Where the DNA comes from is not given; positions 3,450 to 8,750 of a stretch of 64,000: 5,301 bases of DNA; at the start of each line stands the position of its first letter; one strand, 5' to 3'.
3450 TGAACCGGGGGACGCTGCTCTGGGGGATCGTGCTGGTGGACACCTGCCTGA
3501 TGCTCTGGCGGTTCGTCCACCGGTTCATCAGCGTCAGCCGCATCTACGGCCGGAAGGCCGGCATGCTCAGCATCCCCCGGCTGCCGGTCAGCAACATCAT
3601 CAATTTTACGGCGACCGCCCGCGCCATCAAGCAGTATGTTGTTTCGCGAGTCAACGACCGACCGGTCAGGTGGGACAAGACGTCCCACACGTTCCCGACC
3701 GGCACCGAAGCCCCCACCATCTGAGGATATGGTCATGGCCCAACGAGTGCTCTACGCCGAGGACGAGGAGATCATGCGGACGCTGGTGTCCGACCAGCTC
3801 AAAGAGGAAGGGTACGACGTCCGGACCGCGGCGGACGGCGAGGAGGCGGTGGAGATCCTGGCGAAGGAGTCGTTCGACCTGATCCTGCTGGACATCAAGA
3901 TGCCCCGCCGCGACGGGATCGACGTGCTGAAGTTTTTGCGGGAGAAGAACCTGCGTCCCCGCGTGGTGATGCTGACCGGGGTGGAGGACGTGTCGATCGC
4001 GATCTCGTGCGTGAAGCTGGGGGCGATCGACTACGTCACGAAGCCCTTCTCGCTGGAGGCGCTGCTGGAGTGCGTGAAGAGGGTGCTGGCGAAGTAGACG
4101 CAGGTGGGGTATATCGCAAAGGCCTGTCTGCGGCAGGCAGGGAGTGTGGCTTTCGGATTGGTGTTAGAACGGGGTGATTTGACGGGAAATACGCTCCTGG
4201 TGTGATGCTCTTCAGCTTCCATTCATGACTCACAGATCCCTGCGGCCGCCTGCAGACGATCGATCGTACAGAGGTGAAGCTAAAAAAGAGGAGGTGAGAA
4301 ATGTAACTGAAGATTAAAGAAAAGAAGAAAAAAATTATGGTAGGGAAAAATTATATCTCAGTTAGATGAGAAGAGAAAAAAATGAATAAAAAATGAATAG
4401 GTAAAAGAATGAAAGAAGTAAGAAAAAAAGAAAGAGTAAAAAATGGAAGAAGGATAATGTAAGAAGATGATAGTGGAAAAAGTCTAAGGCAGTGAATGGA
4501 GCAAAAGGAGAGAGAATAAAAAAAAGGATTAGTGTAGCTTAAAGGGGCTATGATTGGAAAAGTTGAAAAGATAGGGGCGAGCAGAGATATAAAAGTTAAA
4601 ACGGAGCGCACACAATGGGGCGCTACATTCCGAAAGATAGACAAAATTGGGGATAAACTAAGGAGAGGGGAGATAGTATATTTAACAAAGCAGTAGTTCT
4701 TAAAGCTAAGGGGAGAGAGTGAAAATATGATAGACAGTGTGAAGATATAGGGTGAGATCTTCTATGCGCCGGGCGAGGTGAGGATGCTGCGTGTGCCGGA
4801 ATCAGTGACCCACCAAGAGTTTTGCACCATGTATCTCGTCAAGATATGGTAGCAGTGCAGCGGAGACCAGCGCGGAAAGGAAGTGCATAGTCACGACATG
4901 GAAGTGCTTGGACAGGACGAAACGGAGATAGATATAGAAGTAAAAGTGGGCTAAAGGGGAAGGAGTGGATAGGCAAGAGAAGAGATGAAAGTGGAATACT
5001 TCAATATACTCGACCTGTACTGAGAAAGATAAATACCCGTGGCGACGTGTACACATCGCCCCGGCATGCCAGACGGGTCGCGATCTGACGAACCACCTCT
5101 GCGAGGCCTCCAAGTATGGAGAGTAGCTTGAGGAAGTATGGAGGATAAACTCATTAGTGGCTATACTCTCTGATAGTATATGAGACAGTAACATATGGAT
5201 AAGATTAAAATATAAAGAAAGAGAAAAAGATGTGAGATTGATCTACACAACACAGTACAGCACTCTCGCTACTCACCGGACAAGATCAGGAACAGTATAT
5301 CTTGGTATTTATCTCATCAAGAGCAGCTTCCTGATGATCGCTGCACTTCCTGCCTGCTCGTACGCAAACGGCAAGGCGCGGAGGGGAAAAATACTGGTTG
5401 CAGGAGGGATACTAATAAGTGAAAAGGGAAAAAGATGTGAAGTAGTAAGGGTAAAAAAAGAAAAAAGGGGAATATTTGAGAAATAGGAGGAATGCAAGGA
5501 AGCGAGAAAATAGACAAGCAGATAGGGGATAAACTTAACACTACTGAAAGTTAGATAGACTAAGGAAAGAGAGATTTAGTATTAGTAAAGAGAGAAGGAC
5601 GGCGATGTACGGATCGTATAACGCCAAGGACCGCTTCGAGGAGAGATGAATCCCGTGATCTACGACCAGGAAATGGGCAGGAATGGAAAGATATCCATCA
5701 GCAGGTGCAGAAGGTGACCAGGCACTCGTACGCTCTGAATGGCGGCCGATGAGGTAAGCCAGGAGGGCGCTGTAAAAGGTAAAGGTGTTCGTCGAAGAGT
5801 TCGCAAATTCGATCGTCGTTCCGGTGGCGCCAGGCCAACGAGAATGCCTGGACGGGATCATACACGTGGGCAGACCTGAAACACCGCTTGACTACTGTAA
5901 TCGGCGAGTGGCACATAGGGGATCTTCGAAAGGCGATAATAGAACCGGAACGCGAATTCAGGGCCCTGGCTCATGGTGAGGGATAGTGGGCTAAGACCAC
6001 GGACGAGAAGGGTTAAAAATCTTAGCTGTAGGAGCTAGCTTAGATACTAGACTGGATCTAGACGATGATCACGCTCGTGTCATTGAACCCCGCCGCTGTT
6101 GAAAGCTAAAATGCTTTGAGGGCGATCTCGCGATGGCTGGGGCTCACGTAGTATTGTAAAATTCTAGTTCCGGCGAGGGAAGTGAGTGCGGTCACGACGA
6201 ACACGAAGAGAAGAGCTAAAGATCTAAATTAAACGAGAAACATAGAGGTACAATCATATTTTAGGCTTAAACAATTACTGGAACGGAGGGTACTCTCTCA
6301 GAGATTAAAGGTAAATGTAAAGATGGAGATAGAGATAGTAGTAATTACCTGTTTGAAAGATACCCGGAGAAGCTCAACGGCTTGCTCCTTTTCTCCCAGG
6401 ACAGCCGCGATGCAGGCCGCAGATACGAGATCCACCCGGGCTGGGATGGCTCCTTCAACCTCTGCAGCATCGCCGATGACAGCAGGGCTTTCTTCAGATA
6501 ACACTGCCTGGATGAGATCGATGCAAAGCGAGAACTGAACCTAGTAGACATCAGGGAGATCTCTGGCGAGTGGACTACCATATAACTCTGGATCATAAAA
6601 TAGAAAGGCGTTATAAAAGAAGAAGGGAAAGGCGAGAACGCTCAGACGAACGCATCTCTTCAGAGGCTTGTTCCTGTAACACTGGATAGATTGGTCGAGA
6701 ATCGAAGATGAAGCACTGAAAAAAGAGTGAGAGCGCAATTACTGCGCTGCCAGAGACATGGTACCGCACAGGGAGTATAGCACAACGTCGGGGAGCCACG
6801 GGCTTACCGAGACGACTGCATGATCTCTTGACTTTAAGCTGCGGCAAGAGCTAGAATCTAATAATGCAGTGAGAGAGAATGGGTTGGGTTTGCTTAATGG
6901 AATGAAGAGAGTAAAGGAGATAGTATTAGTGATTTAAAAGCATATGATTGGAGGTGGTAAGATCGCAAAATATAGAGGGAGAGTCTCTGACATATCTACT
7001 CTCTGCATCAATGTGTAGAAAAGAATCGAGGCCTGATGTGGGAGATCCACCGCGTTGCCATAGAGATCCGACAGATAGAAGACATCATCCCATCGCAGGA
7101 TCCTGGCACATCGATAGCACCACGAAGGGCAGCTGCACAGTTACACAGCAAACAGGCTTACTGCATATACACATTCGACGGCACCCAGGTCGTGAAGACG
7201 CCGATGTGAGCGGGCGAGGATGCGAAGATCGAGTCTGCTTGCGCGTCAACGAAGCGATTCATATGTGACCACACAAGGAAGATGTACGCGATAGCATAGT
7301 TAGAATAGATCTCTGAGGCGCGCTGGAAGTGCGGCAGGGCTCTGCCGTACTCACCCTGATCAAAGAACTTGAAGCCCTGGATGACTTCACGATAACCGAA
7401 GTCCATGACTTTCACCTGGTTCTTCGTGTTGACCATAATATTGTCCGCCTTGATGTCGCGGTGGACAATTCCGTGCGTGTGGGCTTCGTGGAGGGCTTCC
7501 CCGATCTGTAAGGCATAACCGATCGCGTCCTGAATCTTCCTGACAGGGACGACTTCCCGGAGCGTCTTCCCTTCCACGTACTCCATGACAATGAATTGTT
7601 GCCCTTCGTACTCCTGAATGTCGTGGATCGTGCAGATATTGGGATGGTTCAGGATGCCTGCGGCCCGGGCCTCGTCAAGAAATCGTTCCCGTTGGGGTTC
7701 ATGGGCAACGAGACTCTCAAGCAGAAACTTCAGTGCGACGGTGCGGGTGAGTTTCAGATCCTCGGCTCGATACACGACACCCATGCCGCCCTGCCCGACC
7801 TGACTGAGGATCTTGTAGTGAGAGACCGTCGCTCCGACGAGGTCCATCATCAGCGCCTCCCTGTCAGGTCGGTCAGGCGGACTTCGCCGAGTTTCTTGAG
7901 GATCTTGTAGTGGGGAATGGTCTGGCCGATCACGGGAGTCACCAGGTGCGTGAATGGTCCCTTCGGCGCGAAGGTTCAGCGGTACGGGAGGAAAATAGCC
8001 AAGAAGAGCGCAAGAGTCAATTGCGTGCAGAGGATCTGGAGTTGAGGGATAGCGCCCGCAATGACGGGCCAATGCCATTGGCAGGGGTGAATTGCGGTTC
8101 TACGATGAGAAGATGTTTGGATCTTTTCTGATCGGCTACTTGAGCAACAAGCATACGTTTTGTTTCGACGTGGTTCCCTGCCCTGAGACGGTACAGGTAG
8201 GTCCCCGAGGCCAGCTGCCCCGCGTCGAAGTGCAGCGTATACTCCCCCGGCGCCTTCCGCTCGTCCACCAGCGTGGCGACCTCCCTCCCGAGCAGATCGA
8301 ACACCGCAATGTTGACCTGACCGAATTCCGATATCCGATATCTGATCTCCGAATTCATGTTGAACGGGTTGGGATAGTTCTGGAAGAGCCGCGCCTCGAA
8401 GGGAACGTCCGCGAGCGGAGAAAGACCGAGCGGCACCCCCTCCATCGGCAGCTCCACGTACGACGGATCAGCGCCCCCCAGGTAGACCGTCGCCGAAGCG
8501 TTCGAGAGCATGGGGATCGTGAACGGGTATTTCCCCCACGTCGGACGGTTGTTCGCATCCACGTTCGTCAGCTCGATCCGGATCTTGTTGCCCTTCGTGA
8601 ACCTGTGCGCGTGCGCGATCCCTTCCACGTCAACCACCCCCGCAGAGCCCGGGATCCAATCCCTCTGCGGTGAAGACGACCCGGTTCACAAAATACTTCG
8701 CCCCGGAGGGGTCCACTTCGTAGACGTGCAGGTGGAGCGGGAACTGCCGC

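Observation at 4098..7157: A 3-kb purine-skewed, low-GC island with no credible gene lies between a response regulator and a truncated Ser/Thr kinase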

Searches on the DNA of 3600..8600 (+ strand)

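Call 38: search_rna_families(source=window, start=3600, end=8600, threshold=evalue, max_evalue=1)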
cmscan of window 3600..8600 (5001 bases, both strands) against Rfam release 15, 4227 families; matches with E-value up to 1: 0.
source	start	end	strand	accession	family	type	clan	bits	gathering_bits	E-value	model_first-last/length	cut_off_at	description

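Call 44: search_dna_similar(query=window:4142-8135:+, collection=plasmids, mode=distant, max_rows=10)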
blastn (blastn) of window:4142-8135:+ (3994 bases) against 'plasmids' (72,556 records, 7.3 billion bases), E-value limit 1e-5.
No match.

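Call 45: search_dna_similar(query=window:4142-8135:+, collection=phages, mode=distant, max_rows=10)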
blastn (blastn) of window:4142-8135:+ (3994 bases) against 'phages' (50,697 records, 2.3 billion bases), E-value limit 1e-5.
No match.

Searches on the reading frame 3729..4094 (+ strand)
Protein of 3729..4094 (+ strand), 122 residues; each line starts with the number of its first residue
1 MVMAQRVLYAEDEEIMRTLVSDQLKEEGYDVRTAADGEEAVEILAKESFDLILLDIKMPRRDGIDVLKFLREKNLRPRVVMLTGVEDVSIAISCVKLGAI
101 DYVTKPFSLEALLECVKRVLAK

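Call 10: find_related_loci(query=window:3735-4094:+, collection=genome_contigs, flank=10000)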
Query seq(120 aa) (120 aa) in genome_contigs; peptide patterns used: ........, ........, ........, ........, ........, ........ (x = any residue, [..] = any of these).
538 stretches matched a pattern; 81 encode a relative of the query (tblastn E <= 1e-3); the best 80 are kept; 80 distinct loci.
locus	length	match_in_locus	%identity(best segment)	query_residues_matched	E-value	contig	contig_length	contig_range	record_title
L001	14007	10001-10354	42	3-120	1e-26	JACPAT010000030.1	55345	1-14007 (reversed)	MAG: Candidatus Methylomirabilota bacterium isolate NC_groundwater_238_Ag_S-0.2um_67_12 S5_GD2017_2_S2_scaffold_952, who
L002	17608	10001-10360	43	1-120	9e-26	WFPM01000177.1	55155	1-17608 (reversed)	MAG: Rhodothermus sp. isolate S012_61 k151_43152, whole genome shotgun sequence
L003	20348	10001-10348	43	5-120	1e-24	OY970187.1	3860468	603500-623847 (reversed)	MAG: Rubricoccaceae bacterium isolate MFD03250.bin.2.52 genome assembly, chromosome: 1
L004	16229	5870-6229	42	1-120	2e-24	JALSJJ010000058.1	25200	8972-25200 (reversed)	MAG: Rhodothermus sp. isolate 354-166_metabat2_scaf2bin.092 354-166_scaffold_1833_c1, whole genome shotgun sequence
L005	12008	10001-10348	43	5-120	2e-24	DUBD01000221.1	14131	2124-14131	MAG TPA_asm: Bacteroidetes bacterium isolate UWMA-0293 NODE_5673_length_14131_cov_0.087087, whole genome shotgun sequenc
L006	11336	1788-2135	43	5-120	2e-24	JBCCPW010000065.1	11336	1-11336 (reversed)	MAG: Bacteroidota bacterium isolate P01_D01_bin.137 k141_1094142_length_11336_cov_30.6041, whole genome shotgun sequence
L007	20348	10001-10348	43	5-120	4e-24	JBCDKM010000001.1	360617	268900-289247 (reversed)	MAG: Bacteroidota bacterium isolate P01_H01_bin.6 k141_715739_length_360617_cov_88.8527, whole genome shotgun sequence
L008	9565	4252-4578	45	4-107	5e-23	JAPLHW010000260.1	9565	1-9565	MAG: Coprothermobacterota bacterium isolate LacPavin_0920_SED2_MAG_58_15 LacPavin_0920_SED2_scaffold_475987, whole genom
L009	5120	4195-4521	45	4-107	4e-23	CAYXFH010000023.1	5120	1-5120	MAG TPA_asm: uncultured bacterium isolate binchicken_co18_491 genome assembly, contig: k141_1534393, whole genome shotgu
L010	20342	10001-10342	39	1-114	7e-23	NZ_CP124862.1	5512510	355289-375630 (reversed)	Petroclostridium sp. X23 chromosome, complete genome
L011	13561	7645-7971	45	4-107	6e-23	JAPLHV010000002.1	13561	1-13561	MAG: Coprothermobacterota bacterium isolate LacPavin_0419_WC90_MAG_58_61 LacPavin_0419_WC90_scaffold_1129466, whole geno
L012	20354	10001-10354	40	3-120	2e-22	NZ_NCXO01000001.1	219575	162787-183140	Mycolicibacillus koreensis strain KCTC 19819 NODE_1_length_219575_cov_134.612, whole genome shotgun sequence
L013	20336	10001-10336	44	4-115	4e-22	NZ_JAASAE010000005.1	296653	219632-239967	Rhodococcus sp. HNM0569 scaffold5, whole genome shotgun sequence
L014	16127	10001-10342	39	5-118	2e-21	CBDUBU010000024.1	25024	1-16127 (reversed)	MAG TPA_asm: uncultured Rhodothermaceae bacterium isolate ERR2431955_concoct_63 genome assembly, contig: ERZ23878311.925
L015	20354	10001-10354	39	3-120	2e-21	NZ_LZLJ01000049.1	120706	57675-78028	Mycobacterium sp. 1274756.6 contig_53, whole genome shotgun sequence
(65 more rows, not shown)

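Call 24: find_homologous_proteins(query=window:3729-4094:+, max_evalue=1e-20)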
Query seq(122 aa) (122 aa): 37 proteins with E <= 1e-20 among 943 candidates.
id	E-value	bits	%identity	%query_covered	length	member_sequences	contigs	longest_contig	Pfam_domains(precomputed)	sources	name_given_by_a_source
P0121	3.6e-68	244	98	100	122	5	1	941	PF00072.31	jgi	jgi:DNA-binding response OmpR family regulator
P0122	7.4e-60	218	89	98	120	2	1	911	PF00072.31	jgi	-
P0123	4.9e-59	215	86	98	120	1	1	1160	PF00072.31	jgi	jgi:DNA-binding response OmpR family regulator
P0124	8.2e-59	214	85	98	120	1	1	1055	PF00072.31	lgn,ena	-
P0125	4.7e-47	176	71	98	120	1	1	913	PF00072.31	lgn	-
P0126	1.2e-44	169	65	98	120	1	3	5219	PF00072.31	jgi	jgi:DNA-binding response OmpR family regulator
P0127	2.2e-40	155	64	96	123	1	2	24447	PF00072.31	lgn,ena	-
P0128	2.2e-40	155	64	96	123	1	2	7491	PF00072.31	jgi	-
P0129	1.1e-39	153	62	97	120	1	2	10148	PF00072.31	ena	-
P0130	7.4e-39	150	60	98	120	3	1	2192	PF00072.31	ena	-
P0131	9.5e-38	147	59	98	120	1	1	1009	PF00072.31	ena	-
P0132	3.0e-36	142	57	98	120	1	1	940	PF00072.31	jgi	jgi:DNA-binding response OmpR family regulator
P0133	3.0e-35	139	57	98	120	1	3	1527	PF00072.31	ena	-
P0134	3.8e-34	135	56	96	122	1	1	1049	PF00072.31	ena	-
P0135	8.8e-34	134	56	100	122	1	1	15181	PF00072.31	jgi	jgi:DNA-binding NtrC family response regulator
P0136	1.9e-33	133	56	100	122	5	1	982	PF00072.31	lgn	-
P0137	2.3e-33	132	55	100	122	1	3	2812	PF00072.31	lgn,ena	-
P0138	2.6e-33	132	55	100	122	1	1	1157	PF00072.31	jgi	-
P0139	4.2e-33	132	57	100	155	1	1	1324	PF00072.31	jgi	jgi:DNA-binding NtrC family response regulator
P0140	4.7e-33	131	56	100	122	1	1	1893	PF00072.31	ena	-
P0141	5.1e-33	131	54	100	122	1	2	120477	PF00072.31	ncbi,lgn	-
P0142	5.3e-33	131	56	100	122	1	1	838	PF00072.31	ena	-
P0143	6.4e-33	131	54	100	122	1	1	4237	PF00072.31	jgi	jgi:DNA-binding NtrC family response regulator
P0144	6.8e-33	131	56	100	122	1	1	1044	PF00072.31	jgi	-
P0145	8.7e-33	131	54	100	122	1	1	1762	PF00072.31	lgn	-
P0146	1.4e-32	130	53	100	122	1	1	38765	PF00072.31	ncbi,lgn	-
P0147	5.5e-32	128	53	100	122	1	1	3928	PF00072.31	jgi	-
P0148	6.4e-32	128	52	100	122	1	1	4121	PF00072.31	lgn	-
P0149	6.7e-32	128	53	100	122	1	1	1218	PF00072.31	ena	-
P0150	7.4e-32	128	54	100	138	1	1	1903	PF00072.31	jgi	jgi:DNA-binding NtrC family response regulator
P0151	3.8e-31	125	53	100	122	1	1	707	PF00072.31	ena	-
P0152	3.9e-30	122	54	93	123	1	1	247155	PF00072.31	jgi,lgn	jgi:DNA-binding NtrC family response regulator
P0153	1.4e-29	120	50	100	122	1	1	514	PF00072.31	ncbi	-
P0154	4.0e-29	119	52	100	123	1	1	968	PF23198.2,PF00072.31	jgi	jgi:DNA-binding NtrC family response regulator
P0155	6.4e-22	96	47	94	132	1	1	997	PF00072.31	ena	-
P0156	7.4e-22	95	50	94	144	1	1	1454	PF00072.31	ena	-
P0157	6.2e-21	92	46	93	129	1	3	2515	PF00072.31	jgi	-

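Call 25: find_encoding_contigs(protein=P0121, flank=10000, max_places=10)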
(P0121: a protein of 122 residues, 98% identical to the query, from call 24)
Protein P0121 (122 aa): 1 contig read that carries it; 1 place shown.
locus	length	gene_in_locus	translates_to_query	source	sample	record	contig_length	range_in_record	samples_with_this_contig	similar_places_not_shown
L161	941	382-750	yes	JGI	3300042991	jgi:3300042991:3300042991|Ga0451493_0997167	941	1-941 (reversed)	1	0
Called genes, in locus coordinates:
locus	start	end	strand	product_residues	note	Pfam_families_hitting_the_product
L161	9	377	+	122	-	-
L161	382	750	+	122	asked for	PF00072:Response_reg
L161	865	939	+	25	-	?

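Call 26: find_encoding_contigs(protein=P0122, flank=10000, max_places=10)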
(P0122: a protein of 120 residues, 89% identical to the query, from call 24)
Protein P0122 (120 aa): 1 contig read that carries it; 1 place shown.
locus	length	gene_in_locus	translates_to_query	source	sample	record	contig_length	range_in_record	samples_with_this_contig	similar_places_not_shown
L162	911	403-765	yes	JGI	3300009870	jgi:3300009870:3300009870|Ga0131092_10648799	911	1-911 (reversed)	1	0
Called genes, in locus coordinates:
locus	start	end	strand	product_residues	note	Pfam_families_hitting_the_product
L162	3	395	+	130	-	?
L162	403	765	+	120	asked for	PF00072:Response_reg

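Call 27: find_encoding_contigs(protein=P0123, flank=10000, max_places=10)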
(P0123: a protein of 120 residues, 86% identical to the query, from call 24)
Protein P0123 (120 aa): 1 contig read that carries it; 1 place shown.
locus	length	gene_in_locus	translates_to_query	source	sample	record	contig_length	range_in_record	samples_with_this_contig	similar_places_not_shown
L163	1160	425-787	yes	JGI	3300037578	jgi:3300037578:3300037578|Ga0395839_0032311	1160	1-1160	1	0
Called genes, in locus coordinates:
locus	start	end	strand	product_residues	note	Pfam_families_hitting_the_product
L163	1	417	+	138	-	?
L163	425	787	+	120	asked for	PF00072:Response_reg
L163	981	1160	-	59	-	?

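Call 28: find_encoding_contigs(protein=P0124, flank=10000, max_places=10)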
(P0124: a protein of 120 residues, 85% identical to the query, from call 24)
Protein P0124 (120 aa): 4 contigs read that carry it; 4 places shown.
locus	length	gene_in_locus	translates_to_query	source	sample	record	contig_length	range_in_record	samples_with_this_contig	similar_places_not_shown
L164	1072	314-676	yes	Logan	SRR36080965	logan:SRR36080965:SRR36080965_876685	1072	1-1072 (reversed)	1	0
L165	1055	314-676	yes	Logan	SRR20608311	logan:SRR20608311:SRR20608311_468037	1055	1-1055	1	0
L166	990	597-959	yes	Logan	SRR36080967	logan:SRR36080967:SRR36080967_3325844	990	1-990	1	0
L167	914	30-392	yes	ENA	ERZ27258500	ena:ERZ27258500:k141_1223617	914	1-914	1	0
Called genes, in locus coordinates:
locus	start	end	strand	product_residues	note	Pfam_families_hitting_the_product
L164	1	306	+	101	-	?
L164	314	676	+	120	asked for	PF00072:Response_reg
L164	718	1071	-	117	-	?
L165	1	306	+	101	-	?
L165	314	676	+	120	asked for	PF00072:Response_reg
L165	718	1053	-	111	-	?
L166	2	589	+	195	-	?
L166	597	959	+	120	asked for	PF00072:Response_reg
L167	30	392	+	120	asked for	PF00072:Response_reg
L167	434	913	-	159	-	?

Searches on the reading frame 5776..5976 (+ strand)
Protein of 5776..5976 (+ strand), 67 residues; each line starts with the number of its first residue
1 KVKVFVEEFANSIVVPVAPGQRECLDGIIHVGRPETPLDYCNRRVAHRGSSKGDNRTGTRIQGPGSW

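Call 71: find_homologous_proteins(query=window:5776-5976:+, max_evalue=10)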
Query seq(67 aa): no candidate shares three 5-residue words with the query. No homologue found.

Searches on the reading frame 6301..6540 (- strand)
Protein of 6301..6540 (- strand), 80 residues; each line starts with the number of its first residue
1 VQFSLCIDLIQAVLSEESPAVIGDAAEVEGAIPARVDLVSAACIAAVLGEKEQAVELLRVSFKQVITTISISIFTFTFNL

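Call 59: search_protein_representatives(protein=window:6301-6540:-)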
Query: 80 residues. Proteins with E-value up to 0.001 (for the whole library): 3; up to 1e-10: 0; up to 1e-30: 0. The best 3 are listed.
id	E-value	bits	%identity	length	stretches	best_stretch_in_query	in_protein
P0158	2.4e-08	50.2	29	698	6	25-76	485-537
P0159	1.4e-07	47.8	43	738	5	27-60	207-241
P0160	3.2e-05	40.3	33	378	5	10-69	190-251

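Call 60: search_protein_families(library=pfam, proteins=[P0158, P0159, P0160], max_evalue=0.001)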
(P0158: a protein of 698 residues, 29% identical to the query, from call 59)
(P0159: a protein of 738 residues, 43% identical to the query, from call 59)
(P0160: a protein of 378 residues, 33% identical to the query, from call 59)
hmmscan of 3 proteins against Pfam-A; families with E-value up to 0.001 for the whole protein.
P0158 (698 aa): 14 families
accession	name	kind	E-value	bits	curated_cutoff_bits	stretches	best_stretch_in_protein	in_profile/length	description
PF12796.13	Ank_2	-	6.7e-122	398.8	27.3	10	254-348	1-89/90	Ankyrin repeats (3 copies)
PF00023.36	Ank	-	7.1e-105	337.2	21.1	8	44-73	3-32/33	Ankyrin repeat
PF13606.12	Ank_3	-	4.4e-79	250.1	22.3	3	43-69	2-28/30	Ankyrin repeat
PF13857.12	Ank_5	-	7.2e-77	252.9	27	9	176-221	11-56/56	Ankyrin repeats (many copies)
PF13637.12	Ank_4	-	1e-71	235.7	22.7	7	254-303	1-50/50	Ankyrin repeats (many copies)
PF24521.3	Ank_KRIT1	-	2.5e-14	53.7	80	0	30-100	32-109/149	KRIT1 ankyrin-repeats domain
PF02424.20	ApbE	-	4.6e-13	49.7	25.6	0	325-390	140-201/266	ApbE family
PF17293.8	Arm-DNA-bind_5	-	9.1e-11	42.6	22.6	0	73-94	9-30/87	Arm DNA-binding domain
PF17305.7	DUF5354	-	3.2e-07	31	26.7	0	38-80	59-101/124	Family of unknown function (DUF5354)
PF23745.1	ANK_LRRK2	-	3.7e-06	27.3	27.5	0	33-100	21-88/130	LRRK2 ANK repeat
PF23218.1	PH_AIR9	-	5.2e-05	24.1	27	0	147-178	49-80/97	AIR9 PH-like domain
PF00565.23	SNase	-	6.2e-05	23.8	21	0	17-90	24-99/107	Staphylococcal nuclease homologue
PF19372.4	DUF5947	-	0.00011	22.3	25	0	370-407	112-149/177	Family of unknown function (DUF5947)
PF11929.14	DUF3447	-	0.00012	22.4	26.9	0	41-64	4-27/76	Domain of unknown function (DUF3447)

P0159 (738 aa): 28 families (the best 25 are shown)
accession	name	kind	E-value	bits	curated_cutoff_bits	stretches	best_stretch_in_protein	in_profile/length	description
PF13432.12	TPR_16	-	1.9e-36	124.6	32.7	4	278-339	1-62/65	Tetratricopeptide repeat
PF07719.23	TPR_2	-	2.3e-35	118.2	27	2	279-307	6-34/34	Tetratricopeptide repeat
PF13431.12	TPR_17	-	2.8e-29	99.3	24.4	3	665-696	2-33/34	Tetratricopeptide repeat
PF14559.12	TPR_19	-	4.1e-29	101.2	25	4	653-712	2-61/68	Tetratricopeptide repeat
PF13424.12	TPR_12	-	1.2e-26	93.1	30.1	4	279-336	8-73/77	Tetratricopeptide repeat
PF00515.34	TPR_1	-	9.4e-26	89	27.8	0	218-244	3-29/34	Tetratricopeptide repeat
PF13181.12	TPR_8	-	2.1e-25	87.1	25.7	0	677-704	2-29/34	Tetratricopeptide repeat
PF13428.12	TPR_14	-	9.4e-25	85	23.5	0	183-221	2-40/44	Tetratricopeptide repeat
PF13414.12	TPR_11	-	7.3e-22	77.2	26.8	3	284-318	4-38/42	TPR repeat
PF22316.2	ABhydrolase-like_N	-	9.8e-21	74.1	27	2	189-272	9-95/106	A/B hydrolase-like, N-terminal domain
PF13371.12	TPR_9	-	4.5e-20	71.9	35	0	470-519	7-56/73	Tetratricopeptide repeat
PF25064.1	ARM_TT21_5th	-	2.8e-18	66.7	27.8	0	193-244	12-63/117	TT21 fifth ARM repeats domain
PF14561.12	TPR_20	-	1.5e-14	54.5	25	0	568-612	6-50/90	Tetratricopeptide repeat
PF25063.1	ARM_TT21_C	-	4.8e-13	49.9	35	0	471-527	34-90/209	Tetratricopeptide repeat protein 21 C-terminal ARM domain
PF13174.12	TPR_6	-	7.9e-12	45.5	26.3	0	678-704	2-28/33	Tetratricopeptide repeat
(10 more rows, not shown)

P0160 (378 aa): 2 families
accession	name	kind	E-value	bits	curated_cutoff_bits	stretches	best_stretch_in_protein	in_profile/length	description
PF13932.14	SAM_GIDA_C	-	2.7e-78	258.1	27.1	5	17-71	2-56/57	tRNA modifying enzyme MnmG/GidA C-terminal helical bundle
PF19104.5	DUF5791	-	5.5e-07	30.2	27.4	0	39-61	96-118/124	Family of unknown function (DUF5791)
